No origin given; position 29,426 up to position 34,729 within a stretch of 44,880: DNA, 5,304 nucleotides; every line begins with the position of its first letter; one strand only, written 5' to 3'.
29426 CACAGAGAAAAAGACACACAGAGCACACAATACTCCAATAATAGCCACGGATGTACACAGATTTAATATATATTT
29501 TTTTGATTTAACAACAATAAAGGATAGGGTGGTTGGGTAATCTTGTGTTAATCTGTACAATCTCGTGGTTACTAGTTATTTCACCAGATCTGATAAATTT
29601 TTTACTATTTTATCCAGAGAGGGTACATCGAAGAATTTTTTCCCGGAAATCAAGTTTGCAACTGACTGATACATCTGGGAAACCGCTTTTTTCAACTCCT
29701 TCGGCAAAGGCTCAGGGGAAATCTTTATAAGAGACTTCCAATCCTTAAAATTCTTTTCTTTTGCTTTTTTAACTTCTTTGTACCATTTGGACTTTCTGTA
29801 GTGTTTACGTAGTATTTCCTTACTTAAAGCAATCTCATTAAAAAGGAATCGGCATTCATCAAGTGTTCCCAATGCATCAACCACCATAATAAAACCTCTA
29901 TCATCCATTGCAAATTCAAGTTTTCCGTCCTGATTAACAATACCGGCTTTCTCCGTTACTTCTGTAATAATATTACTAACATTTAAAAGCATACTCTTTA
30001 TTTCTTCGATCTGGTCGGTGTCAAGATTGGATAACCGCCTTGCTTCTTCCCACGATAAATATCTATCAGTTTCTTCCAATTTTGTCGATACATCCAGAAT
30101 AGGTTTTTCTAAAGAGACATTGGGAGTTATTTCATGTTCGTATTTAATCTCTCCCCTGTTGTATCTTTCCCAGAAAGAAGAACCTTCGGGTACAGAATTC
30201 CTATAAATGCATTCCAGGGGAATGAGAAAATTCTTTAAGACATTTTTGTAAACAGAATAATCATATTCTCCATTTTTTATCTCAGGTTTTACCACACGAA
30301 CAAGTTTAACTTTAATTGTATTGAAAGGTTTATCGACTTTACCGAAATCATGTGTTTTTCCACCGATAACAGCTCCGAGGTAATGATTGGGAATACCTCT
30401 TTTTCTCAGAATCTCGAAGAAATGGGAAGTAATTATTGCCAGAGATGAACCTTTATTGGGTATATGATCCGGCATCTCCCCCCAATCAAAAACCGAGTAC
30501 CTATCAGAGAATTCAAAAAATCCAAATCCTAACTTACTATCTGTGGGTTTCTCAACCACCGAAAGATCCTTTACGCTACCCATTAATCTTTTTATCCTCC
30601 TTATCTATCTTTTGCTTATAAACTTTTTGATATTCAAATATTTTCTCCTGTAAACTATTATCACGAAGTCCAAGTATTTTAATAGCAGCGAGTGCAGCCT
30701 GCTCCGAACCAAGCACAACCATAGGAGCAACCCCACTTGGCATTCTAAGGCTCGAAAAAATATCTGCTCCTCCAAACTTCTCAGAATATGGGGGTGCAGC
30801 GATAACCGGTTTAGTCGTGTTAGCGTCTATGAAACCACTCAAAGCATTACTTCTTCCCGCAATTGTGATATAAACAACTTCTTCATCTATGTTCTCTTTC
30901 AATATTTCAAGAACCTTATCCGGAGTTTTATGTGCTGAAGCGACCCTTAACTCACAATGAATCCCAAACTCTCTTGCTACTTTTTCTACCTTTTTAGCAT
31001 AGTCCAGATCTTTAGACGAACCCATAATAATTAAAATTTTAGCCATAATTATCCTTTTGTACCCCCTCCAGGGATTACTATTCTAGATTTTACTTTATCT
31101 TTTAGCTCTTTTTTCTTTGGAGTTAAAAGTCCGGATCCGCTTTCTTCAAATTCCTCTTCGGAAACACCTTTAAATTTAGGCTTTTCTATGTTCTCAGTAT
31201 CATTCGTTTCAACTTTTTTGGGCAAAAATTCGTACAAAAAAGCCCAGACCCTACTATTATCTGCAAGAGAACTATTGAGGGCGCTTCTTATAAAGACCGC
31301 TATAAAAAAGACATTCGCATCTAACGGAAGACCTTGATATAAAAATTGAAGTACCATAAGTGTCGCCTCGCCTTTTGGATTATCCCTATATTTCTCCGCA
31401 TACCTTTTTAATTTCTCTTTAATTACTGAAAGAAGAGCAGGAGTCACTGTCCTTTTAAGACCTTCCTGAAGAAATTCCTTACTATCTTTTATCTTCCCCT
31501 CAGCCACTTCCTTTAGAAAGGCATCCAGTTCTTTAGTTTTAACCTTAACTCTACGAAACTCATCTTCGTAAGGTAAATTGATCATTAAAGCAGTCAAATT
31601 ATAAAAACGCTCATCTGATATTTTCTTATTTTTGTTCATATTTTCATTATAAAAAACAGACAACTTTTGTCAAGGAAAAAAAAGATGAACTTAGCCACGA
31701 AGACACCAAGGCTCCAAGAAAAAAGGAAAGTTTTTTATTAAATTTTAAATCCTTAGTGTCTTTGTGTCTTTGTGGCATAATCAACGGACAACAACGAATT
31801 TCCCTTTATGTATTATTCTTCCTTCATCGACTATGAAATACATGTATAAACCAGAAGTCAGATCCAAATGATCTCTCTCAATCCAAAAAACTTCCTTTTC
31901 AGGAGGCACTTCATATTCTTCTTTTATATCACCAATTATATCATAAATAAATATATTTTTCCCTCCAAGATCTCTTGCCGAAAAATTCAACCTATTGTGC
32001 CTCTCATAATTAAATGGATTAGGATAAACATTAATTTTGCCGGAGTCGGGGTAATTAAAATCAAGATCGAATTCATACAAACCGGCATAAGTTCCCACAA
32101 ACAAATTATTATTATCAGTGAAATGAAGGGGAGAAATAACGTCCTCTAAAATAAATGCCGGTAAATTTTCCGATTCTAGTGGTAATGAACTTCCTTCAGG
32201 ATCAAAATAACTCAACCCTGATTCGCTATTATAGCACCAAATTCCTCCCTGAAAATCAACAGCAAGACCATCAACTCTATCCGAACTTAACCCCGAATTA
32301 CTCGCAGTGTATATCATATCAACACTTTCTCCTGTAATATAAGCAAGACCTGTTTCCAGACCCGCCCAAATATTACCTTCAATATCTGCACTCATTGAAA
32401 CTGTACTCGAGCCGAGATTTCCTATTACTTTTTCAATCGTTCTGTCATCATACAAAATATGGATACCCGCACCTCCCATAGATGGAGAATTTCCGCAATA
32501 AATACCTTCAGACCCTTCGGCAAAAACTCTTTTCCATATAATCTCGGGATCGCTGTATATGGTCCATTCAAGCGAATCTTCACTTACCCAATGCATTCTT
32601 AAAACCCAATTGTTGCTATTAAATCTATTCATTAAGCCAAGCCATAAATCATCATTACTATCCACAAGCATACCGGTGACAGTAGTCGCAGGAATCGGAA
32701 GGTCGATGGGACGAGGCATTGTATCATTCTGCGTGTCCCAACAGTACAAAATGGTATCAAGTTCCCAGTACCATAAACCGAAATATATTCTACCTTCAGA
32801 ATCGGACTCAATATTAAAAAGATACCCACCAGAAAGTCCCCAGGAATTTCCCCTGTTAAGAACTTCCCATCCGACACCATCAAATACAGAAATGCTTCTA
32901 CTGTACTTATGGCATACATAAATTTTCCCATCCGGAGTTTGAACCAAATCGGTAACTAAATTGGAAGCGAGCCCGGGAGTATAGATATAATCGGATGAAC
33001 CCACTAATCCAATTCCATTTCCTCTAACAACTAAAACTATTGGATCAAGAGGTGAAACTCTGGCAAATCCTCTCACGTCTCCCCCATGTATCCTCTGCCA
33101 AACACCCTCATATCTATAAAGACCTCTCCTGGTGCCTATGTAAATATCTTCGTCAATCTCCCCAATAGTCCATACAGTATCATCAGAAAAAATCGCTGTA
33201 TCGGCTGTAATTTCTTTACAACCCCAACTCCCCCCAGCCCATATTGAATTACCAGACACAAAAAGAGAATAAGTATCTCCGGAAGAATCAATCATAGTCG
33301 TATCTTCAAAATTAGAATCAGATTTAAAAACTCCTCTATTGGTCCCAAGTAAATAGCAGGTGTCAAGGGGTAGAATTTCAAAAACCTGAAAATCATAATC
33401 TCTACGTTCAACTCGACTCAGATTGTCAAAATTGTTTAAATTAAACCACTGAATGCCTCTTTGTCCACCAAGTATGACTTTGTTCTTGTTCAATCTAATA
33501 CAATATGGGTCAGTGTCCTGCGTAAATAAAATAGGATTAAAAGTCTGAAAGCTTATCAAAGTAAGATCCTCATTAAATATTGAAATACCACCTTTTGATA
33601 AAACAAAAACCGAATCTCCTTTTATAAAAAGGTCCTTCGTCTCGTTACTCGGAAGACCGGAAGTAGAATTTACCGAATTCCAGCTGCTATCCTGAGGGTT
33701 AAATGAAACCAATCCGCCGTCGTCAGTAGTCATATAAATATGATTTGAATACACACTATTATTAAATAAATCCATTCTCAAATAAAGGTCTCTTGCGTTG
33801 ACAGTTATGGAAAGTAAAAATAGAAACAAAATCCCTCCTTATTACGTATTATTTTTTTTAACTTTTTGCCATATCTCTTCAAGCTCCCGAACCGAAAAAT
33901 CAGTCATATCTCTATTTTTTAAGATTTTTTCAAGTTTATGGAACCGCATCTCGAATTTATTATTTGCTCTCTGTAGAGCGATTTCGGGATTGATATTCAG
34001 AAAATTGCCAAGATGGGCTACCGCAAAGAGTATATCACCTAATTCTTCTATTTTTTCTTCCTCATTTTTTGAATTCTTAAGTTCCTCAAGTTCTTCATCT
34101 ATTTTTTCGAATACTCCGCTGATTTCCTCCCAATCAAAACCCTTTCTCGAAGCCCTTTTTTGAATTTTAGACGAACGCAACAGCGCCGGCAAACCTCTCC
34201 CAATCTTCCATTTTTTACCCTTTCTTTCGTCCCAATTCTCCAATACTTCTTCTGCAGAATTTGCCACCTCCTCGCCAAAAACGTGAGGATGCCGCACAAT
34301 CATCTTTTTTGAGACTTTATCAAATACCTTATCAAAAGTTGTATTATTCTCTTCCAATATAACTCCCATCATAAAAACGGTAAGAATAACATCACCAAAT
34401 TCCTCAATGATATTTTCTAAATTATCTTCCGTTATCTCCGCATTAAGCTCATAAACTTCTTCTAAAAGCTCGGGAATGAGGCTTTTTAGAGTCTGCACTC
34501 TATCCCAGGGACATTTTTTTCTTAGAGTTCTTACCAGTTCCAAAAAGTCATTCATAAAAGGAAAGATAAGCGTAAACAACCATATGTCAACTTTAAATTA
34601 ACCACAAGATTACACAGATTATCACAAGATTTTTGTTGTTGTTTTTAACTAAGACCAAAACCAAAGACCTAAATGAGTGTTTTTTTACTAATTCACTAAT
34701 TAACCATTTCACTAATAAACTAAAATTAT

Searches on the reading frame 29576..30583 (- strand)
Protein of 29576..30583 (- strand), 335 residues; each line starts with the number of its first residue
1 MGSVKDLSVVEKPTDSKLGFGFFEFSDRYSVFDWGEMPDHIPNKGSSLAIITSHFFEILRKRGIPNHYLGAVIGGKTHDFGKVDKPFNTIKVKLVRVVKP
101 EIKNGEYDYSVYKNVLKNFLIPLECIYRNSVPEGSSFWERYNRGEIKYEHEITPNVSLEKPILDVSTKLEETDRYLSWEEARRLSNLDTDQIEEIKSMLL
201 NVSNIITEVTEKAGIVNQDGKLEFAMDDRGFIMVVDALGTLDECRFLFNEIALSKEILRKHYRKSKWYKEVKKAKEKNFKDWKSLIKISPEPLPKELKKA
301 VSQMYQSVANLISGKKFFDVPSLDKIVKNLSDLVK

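Call 54: search_protein_families(library=pfam, proteins=[window:29576-30583:-], max_evalue=0.0001)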
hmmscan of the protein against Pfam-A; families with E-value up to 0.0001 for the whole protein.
window:29576-30583:- (335 aa): 1 family
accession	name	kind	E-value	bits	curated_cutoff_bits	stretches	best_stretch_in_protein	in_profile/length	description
PF01259.24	SAICAR_synt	-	6.3e-29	101.8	20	1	22-271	20-230/233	SAICAR synthetase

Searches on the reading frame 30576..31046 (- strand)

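Call 41: search_protein_families(library=pfam, proteins=[window:30576-31046:-], max_evalue=0.01)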
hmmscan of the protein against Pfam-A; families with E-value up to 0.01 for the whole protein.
window:30576-31046:- (156 aa): 2 families
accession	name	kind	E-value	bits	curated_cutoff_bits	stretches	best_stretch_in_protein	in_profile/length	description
PF00731.26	AIRC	-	8.9e-41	139.3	30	1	3-145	1-147/148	AIR carboxylase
PF23169.1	HalD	-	0.0038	17.1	26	1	17-91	34-108/228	Halogenase D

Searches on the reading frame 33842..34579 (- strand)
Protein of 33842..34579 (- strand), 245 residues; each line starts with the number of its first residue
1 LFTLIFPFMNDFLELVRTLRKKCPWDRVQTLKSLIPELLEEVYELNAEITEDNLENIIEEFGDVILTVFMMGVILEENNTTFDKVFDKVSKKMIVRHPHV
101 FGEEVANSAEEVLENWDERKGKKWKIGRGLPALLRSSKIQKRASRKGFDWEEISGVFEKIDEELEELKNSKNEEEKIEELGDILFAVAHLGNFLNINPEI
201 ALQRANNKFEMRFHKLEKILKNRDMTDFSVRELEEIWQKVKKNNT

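Call 54: search_protein_families(library=pfam, proteins=[window:33842-34579:-], max_evalue=0.0001)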
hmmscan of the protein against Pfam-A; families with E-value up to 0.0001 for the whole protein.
window:33842-34579:- (245 aa): 3 families
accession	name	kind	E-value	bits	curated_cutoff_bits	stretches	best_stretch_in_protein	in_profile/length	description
PF03819.22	MazG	-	1.1e-23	83.7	22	1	29-101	1-74/74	MazG nucleotide pyrophosphohydrolase domain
PF01503.22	PRA-PH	-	5.3e-09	36.8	21.3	0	148-200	20-77/86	Phosphoribosyl-ATP pyrophosphohydrolase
PF12643.12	MazG-like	-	1.3e-05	25.8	27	0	36-93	13-67/85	MazG-like family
